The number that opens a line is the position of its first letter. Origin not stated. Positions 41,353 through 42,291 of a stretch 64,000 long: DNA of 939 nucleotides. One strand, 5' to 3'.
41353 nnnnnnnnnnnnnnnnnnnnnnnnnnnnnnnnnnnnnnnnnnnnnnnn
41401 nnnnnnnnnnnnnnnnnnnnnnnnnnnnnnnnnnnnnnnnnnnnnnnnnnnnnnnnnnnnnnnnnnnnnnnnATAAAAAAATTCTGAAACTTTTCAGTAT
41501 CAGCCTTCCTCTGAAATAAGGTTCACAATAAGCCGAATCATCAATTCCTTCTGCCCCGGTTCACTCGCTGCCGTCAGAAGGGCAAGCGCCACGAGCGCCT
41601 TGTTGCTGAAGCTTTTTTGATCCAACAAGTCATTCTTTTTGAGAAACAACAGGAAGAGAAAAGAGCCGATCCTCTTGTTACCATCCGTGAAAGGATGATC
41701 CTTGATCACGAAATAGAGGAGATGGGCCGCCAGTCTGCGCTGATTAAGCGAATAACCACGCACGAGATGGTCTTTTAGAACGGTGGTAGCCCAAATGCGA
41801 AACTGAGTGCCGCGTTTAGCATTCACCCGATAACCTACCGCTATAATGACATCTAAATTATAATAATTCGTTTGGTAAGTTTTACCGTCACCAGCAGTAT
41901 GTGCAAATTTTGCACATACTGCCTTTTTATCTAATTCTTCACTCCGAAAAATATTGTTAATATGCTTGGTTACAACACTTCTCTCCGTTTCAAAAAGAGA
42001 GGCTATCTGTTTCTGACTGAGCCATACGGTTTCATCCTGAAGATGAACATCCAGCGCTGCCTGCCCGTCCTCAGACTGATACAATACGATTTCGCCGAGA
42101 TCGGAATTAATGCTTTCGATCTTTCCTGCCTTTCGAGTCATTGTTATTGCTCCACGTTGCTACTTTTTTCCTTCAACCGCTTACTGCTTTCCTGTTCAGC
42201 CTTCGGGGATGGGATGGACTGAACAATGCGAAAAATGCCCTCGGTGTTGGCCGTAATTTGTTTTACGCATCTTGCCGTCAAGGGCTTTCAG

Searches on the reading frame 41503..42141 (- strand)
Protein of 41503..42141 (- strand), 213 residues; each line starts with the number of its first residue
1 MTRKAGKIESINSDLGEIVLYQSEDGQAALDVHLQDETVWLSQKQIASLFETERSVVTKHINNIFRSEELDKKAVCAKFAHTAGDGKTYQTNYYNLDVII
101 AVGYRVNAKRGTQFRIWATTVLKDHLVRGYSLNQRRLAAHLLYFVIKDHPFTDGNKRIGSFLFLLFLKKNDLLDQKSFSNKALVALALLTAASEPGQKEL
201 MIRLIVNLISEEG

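Call 111: search_protein_families(library=pfam, proteins=[window:41503-42141:-], max_evalue=0.0001)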
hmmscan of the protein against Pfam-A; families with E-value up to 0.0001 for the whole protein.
window:41503-42141:- (213 aa): 2 families
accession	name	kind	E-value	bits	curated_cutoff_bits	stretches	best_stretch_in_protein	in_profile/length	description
PF13310.11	Virulence_RhuM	-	9.2e-23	81.3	33.7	1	74-139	1-69/252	Virulence protein RhuM family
PF02661.23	Fic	-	1.3e-08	36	24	1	137-167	63-93/93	Fic/DOC family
